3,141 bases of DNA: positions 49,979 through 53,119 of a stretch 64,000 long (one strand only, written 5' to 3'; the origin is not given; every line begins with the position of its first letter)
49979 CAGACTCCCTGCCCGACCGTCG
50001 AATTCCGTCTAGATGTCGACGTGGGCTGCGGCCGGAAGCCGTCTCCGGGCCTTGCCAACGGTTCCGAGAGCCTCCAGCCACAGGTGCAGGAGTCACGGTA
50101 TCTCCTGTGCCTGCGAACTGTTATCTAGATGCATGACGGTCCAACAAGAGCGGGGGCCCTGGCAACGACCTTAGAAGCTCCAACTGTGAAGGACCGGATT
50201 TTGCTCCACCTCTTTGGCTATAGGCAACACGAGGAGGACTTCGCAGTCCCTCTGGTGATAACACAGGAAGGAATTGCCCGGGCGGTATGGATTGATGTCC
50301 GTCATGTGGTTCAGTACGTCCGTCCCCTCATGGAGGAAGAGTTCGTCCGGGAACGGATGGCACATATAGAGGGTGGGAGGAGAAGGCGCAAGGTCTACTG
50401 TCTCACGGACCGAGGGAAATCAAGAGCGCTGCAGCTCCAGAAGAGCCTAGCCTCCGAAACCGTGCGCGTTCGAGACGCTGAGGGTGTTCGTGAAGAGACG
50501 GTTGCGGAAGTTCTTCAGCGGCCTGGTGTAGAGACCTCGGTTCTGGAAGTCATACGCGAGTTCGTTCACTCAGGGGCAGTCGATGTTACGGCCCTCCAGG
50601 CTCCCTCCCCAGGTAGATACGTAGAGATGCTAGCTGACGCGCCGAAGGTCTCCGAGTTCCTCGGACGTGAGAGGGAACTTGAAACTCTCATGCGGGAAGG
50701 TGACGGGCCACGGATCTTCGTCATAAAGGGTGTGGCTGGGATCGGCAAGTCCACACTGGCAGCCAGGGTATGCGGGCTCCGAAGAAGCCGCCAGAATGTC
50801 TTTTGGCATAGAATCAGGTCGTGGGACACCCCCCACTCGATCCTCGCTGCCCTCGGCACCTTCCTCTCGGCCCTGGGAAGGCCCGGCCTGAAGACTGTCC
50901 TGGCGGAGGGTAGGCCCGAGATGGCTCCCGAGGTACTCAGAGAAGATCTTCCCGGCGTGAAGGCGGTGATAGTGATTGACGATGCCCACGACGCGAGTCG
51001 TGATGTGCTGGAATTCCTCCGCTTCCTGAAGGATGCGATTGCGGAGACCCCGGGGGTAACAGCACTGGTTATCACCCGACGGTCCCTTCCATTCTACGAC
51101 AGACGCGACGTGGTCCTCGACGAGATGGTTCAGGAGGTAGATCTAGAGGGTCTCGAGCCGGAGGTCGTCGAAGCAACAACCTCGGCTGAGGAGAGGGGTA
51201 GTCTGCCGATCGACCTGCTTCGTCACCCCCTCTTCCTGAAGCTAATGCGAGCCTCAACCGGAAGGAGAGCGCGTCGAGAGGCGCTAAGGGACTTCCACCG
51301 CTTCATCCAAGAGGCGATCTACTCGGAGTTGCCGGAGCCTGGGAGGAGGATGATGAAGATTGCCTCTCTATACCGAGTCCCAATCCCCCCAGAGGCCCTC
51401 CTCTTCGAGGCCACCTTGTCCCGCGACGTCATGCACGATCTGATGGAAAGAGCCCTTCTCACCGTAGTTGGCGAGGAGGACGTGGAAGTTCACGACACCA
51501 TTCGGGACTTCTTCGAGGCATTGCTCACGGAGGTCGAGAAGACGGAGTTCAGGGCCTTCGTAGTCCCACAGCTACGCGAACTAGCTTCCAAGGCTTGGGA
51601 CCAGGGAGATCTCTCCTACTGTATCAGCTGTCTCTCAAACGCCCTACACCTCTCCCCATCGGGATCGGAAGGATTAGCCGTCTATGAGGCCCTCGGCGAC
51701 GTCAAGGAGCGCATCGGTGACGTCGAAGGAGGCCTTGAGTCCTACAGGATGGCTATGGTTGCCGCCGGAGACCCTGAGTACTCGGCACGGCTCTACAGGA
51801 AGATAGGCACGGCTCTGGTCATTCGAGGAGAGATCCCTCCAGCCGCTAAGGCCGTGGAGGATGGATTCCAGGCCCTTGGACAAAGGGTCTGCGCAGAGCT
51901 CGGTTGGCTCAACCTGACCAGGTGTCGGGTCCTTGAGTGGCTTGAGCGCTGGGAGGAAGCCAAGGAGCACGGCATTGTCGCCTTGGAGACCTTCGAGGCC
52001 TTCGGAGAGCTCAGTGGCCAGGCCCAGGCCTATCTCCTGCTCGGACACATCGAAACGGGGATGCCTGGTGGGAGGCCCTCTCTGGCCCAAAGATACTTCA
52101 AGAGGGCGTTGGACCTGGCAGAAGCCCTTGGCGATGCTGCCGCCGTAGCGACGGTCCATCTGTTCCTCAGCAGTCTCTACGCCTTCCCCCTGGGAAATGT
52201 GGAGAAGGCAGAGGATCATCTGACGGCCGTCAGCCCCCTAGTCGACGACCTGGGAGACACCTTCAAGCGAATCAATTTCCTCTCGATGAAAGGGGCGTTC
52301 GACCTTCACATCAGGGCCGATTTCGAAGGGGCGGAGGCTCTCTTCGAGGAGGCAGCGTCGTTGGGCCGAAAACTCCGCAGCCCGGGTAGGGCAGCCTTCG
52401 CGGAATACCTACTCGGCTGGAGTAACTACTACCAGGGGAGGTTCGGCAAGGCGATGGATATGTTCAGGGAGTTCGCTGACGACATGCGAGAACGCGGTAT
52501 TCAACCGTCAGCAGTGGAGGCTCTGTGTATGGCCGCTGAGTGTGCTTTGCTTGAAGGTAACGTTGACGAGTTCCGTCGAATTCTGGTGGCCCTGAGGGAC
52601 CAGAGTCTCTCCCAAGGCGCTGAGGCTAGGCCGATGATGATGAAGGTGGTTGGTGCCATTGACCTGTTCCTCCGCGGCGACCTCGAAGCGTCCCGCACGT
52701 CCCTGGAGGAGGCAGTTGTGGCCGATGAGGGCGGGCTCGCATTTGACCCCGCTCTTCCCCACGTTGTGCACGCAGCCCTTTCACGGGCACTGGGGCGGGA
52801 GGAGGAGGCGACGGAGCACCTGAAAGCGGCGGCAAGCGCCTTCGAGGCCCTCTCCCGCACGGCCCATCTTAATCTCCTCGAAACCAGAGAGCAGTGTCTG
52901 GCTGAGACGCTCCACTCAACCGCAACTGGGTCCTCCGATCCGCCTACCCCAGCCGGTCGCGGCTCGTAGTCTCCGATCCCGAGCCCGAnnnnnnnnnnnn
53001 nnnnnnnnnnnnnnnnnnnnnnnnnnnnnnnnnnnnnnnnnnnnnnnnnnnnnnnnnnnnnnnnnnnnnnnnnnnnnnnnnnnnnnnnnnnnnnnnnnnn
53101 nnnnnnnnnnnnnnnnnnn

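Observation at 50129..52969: Standalone 946-aa STAND NTPase with N-terminal PadR-like wHTH and C-terminal TPR-like sensor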

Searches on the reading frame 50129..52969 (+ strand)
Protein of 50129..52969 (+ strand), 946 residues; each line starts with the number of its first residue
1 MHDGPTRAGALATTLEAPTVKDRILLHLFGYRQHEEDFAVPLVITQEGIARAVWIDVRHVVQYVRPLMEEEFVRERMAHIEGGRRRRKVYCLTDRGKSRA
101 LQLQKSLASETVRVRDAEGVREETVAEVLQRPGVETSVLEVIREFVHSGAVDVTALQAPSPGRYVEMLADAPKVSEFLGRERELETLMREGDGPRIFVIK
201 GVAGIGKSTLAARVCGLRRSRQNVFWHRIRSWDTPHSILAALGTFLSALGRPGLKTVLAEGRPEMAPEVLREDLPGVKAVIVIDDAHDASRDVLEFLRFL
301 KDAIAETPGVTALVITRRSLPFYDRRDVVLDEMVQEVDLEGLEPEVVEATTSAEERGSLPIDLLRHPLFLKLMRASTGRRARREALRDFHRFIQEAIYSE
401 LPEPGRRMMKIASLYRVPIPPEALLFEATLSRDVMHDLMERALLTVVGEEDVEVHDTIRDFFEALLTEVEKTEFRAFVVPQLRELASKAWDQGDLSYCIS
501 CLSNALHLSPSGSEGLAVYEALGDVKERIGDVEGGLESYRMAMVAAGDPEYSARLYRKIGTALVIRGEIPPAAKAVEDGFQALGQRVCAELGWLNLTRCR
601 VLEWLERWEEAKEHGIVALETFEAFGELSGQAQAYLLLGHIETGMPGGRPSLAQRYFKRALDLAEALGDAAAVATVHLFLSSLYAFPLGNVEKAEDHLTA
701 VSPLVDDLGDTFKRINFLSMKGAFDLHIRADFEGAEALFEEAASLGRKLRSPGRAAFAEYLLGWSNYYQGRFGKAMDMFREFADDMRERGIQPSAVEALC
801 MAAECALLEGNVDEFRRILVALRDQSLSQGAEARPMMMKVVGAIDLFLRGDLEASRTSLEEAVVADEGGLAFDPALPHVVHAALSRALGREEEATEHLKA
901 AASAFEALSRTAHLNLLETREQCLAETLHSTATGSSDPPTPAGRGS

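Call 5: search_protein_families(library=pfam, proteins=[window:50129-52969:+], max_evalue=1)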
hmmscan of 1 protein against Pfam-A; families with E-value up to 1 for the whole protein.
window:50129-52969:+ (946 aa): 19 families
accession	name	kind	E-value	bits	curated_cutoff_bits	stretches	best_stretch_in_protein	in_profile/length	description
PF13424.12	TPR_12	-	1.8e-15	57.3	30.1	3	597-666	8-77/77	Tetratricopeptide repeat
PF13401.12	AAA_22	-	6.2e-09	36.7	27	1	193-314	4-120/130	AAA domain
PF13191.12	AAA_16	-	2.7e-08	34.9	32.6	1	176-303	1-158/167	AAA ATPase domain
PF25199.1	nSTAND_NTPase5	-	0.00024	21.4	34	1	189-302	36-121/145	Novel STAND NTPase 5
PF05729.18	NACHT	-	0.00041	20.7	26.7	1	196-320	2-132/167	NACHT domain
PF17874.7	TPR_MalT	-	0.00085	19.1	45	1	731-902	16-188/336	MalT-like TPR region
PF07719.23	TPR_2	-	0.0021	18.5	27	0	758-781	3-26/34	Tetratricopeptide repeat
PF00931.28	NB-ARC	-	0.0047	16.6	23.5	1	184-240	9-68/248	NB-ARC domain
PF20703.3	nSTAND1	-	0.0082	16.2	27.1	1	176-319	15-161/379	Novel STAND NTPase 1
PF24883.2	NPHP3_N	-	0.024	15.3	24.8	1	183-216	11-44/164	Nephrocystin 3, N-terminal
PF25201.1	nSTAND6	-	0.046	14.2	27.7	1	179-216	3-40/148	Novel STAND NTPase 6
PF03551.20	PadR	-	0.065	13.7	27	1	67-99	41-72/75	Transcriptional regulator PadR-like family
PF13181.12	TPR_8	-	0.077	13.6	25.7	0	632-665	1-32/34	Tetratricopeptide repeat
PF13432.12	TPR_16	-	0.086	13.8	32.7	1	760-816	1-51/65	Tetratricopeptide repeat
PF13374.12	TPR_10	-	0.092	13.2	27.5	0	725-749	11-35/42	Tetratricopeptide repeat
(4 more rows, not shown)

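Call 6: search_protein_families(library=ncbifam, proteins=[window:50129-52969:+], max_evalue=1)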
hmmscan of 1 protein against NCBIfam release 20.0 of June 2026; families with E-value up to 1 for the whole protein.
window:50129-52969:+ (946 aa): 8 families
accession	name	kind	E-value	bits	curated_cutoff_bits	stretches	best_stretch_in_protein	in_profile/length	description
NF041717.1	HaaA_phane_TPR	equivalog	5.8e-09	34.6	1125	2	691-815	728-851/882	cyclophane-containing RiPP biosynthesis TPR protein HaaT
NF040586.1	FxSxx_TPR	equivalog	7.4e-08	31.3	300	2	723-913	521-720/830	FxSxx-COOH system tetratricopeptide repeat protein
NF053720.1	NsdA_fam_reg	subfamily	0.00095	18.8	75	1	647-684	214-251/432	NsdA family TPR-like regulatory protein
TIGR02917.1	PEP_TPR_lipo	equivalog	0.0026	15.7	312.2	1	631-909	192-431/899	XrtA/PEP-CTERM system TPR-repeat protein PrsT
NF003420.0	PRK04841.1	equivalog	0.013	13.6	537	1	172-362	11-204/903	HTH-type transcriptional regulator MalT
NF053584.1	T4P_rel_PA5441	subfamily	0.13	10.9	300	1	747-784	194-231/727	PA5441 family protein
NF047371.1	FlcA_CTERM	equivalog_domain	0.2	10.1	300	0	722-784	445-501/646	periplasmic flagellar collar protein FlcA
NF005250.0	PRK06761.1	equivalog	0.21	10.6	270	1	196-219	5-28/282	hypothetical protein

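Call 7: search_protein_families(library=padloc, proteins=[window:50129-52969:+], max_evalue=1)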
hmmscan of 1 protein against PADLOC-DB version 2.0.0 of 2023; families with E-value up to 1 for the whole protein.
window:50129-52969:+ (946 aa): 2 families
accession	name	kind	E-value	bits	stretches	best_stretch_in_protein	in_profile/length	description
PDLC04476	PDC-M16A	-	0.028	10.8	1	185-216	17-47/691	-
PDLC01993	RtcR--CARF_AAA_HTH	-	0.054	9.9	1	198-224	208-234/523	-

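Call 8: find_homologous_proteins(query=window:50129-52966:+)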
Query window:50129-52966:+ (946 aa): 246 proteins with E <= 0.001 among 8000 candidates; the best 120 are listed.
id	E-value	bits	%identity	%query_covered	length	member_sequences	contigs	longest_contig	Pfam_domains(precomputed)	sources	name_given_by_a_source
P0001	0.0e+0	2038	100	97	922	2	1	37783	PF13424.13,PF13401.13,PF13191.13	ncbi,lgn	-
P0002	0.0e+0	1239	62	98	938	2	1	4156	PF13424.13,PF13432.13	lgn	-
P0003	0.0e+0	1159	58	97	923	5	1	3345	PF13424.13,PF13191.13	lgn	-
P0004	0.0e+0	1140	57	97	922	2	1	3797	PF13424.13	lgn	-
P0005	0.0e+0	1056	54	97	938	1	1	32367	PF13424.13,PF13191.13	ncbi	-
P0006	2.1e-250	852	47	97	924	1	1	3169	PF13424.13,PF07719.24,PF13191.13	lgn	-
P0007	5.2e-247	841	46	97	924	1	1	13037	PF13424.13,PF07719.24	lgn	-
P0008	2.5e-239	815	47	97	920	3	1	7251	PF13424.13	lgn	-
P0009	1.2e-238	813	46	97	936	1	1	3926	-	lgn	-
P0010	2.1e-237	809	44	98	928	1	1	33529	PF13424.13,PF07719.24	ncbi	-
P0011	9.7e-234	797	46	98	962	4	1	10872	PF13424.13,PF13191.13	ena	-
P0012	1.1e-232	793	45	96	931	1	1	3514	PF00515.35,PF13424.13,PF07719.24,PF13191.13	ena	-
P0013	7.5e-232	790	45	97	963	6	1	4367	PF13424.13,PF13191.13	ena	-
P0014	1.4e-229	783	44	97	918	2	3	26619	PF13424.13,PF13401.13,PF13191.13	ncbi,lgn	-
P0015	7.2e-229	781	44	96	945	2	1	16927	PF13424.13,PF07719.24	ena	-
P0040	1.4e-211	723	43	97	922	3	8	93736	-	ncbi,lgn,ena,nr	ncbi:MAG TPA: hypothetical protein VJ224_05660 [Thermoplasmata archaeon]|nr:hypothetical protein [Th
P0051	6.0e-209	715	43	94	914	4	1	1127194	PF17874.8,PF13424.13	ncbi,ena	-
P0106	2.1e-194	666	41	97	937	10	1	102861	PF13424.13,PF13401.13,PF07719.24,PF13191.13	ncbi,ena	-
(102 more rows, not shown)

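Call 13: find_encoding_contigs(protein=P0051, flank=8000, max_places=3)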
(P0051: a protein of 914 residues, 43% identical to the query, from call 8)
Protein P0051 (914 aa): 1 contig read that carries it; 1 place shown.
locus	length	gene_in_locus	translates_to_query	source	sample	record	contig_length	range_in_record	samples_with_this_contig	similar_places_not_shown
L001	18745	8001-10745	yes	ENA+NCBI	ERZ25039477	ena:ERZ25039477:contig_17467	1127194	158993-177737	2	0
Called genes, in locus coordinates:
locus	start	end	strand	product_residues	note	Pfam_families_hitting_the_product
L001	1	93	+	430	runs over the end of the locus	PF01546:Peptidase_M20, PF07687:M20_dimer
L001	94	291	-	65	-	PF13376:OmdA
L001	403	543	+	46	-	-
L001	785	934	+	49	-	PF01020:Ribosomal_L40e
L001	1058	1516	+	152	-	PF00903:Glyoxalase (weak), PF22677:Ble-like_N (weak)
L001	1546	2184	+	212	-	PF06736:TMEM175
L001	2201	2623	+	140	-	PF13456:RVT_3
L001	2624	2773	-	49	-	-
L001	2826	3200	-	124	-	-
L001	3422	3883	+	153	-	PF00903:Glyoxalase, PF22677:Ble-like_N (weak)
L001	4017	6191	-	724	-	PF13191:AAA_16, PF13401:AAA_22 (weak), PF12862:ANAPC5 (faint), PF13424:TPR_12 (weak)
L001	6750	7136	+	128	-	PF24348:DUF7508 (weak)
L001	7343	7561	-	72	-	-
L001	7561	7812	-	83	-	-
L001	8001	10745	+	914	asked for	PF13424:TPR_12 (faint), PF17874:TPR_MalT (weak)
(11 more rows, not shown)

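Call 14: find_encoding_contigs(protein=P0040, flank=8000, max_places=3)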
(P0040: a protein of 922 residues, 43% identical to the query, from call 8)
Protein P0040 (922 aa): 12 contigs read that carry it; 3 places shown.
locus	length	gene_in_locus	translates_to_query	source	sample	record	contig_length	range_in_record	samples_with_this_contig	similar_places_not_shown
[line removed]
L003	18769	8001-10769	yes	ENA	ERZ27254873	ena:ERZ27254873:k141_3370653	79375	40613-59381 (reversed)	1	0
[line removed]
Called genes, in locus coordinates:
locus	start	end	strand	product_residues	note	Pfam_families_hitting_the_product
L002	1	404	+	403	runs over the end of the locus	PF03435:Sacchrp_dh_NADP, PF16653:Sacchrp_dh_C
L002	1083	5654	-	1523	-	PF01839:FG-GAP (faint), PF13360:PQQ_2 (weak), PF15907:Itfg2 (faint), PF25292:Beta-prop_CGLA (weak), PF13570:Beta-prop_ACSF4, PF13517:FG-GAP_3 (weak), PF17963:Big_9 (weak)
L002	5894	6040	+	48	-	-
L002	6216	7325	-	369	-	-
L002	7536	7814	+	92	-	-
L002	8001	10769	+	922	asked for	-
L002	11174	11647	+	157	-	PF00903:Glyoxalase (faint)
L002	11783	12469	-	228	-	PF04545:Sigma70_r4, PF04967:HTH_10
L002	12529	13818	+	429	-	PF00989:PAS, PF01040:UbiA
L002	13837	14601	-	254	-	PF00106:adh_short, PF08659:KR, PF13561:adh_short_C2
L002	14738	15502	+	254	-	PF00106:adh_short, PF08659:KR, PF13561:adh_short_C2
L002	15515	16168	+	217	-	PF03483:B3_4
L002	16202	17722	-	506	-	PF00082:Peptidase_S8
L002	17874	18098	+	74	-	PF00403:HMA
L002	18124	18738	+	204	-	PF00753:Lactamase_B, PF12706:Lactamase_B_2 (faint), PF00753:Lactamase_B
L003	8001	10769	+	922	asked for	-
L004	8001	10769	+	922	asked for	-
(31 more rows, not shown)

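Call 29: predict_structure(alignment_id=A2)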
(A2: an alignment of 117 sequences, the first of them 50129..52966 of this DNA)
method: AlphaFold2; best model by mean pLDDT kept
length: 946 residues; sequences in the alignment: 117
mean_pLDDT: 92.6   pTM: 0.76
mean pLDDT of the five models: 92.6, 91.6, 90.7, 90.8, 89.6
residues with pLDDT >= 90: 784; 70-90: 122; 50-70: 20; < 50: 20
segments of 3 or more residues with pLDDT < 50: 1-9, 936-939, 943-946
pLDDT, mean of each block of 10 residues (from residue 1): 43 84 97 94 94 93 97 97 88 97 94 90 93 85 89 71 80 89 94 93 94 94 96 93 93 94 94 95 97 96 95 96 94 94 90 85 89 81 88 94 97 96 94 95 91 91 95 95 97 93 92 91 95 95 93 98 94 98 97 98 96 99 98 98 92 98 97 97 95 98 90 95 98 99 95 95 98 98 96 97 98 98 96 94 97 96 74 88 98 98 96 98 98 65 46
secondary structure, 60 per line:
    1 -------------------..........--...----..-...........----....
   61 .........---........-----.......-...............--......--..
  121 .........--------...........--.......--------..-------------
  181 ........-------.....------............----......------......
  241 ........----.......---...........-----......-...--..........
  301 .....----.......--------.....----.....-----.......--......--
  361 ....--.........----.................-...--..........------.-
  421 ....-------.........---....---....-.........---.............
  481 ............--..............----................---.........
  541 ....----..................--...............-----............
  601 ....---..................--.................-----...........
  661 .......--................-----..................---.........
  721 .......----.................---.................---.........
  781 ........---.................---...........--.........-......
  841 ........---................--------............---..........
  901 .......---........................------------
elements in order (helices of 4 or more, strands of 3 or more residues): H20-29 H46-52 H57-69 E73-80 E86-92 H94-108 E111-116 E119-124 H125-129 H138-148 H153-157 H181-188 E196-200 H207-218 E223-228 H235-248 H253-259 H263-273 E279-284 H291-305 E310-316 H325-329 E334-338 H344-350 H353-358 H361-364 H367-375 H380-396 H403-412 H421-424 H432-440 E444-447 E451-454 H456-464 H468-492 H495-508 H513-528 H532-544 H549-566 H569-583 H589-604 H608-625 H628-644 H650-667 H670-685 H691-708 H712-727 H732-748 H752-768 H772-788 H792-808 H812-822 H825-833 H835-848 H852-867 H876-887 H891-907 H911-934

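Call 33: fold_search(model_id=the predicted structure, library=pdb)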
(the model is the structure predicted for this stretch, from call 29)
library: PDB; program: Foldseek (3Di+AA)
matches with E <= 10: 1741; with E <= 0.001: 191
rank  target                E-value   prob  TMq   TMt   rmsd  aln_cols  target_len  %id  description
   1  6mfv_A                4.0e-15  1.00  0.24  0.33  25.5       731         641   19  Crystal structure of the Signal Transduction ATPase with Numerous Domains (STAND) protein with a tetratricopeptide rep (released 2019-02-20)
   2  8dgc_A                2.8e-09  1.00  0.23  0.13  23.8      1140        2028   11  Avs3 bound to phage PhiV-1 terminase (released 2022-08-03)
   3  3sf4_A                2.7e-07  1.00  0.21  0.47  11.3       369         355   19  Crystal structure of the complex between the conserved cell polarity proteins Inscuteable and LGN (released 2011-11-23)
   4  6hc2_E                4.5e-07  1.00  0.22  0.48   8.9       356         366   19  Crystal structure of NuMA/LGN hetero-hexamers (released 2019-05-29)
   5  3ro2_A                4.5e-07  1.00  0.20  0.45   9.4       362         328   18  Structures of the LGN/NuMA complex (released 2012-03-07)
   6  9zjs_A                4.5e-07  1.00  0.16  0.15  25.0       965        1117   13  Human sterile alpha motif domain-containing protein 9 (SAMD9), asymmetric dimer "shell" shape (released 2026-02-25)
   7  6hc2_C                5.2e-07  1.00  0.22  0.48   8.7       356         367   19  Crystal structure of NuMA/LGN hetero-hexamers (released 2019-05-29)
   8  1w3b_A                5.6e-07  1.00  0.19  0.39  13.3       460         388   20  The superhelical TPR domain of O-linked GlcNAc transferase reveals structural similarities to importin alpha. (released 2004-09-09)
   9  9zjv_A                6.0e-07  1.00  0.17  0.15  27.0      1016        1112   13  Human sterile alpha motif domain-containing protein 9 (SAMD9), asymmetric dimer "wing" shape (released 2026-02-25)
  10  6hc2_S                6.7e-07  1.00  0.23  0.49   8.6       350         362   19  Crystal structure of NuMA/LGN hetero-hexamers (released 2019-05-29)
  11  5a7d_H                6.7e-07  1.00  0.19  0.42  11.3       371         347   16  Tetrameric assembly of LGN with Inscuteable (released 2016-08-03)
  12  3sf4_C                7.2e-07  1.00  0.21  0.48   9.6       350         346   19  Crystal structure of the complex between the conserved cell polarity proteins Inscuteable and LGN (released 2011-11-23)
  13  6hc2_A                7.5e-07  1.00  0.22  0.48   9.3       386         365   18  Crystal structure of NuMA/LGN hetero-hexamers (released 2019-05-29)
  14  9pkq_B                9.7e-07  1.00  0.24  0.42  29.4       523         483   13  Structure of the cytoplasmic domain of unliganded human Tom70, open and closed conformations (released 2026-03-18)
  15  6eou                  1.0e-06  1.00  0.16  0.38  13.6       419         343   21  O-GlcNAc transferase TPR domain with the intellectual disability associated mutation L254F (released 2018-05-09)
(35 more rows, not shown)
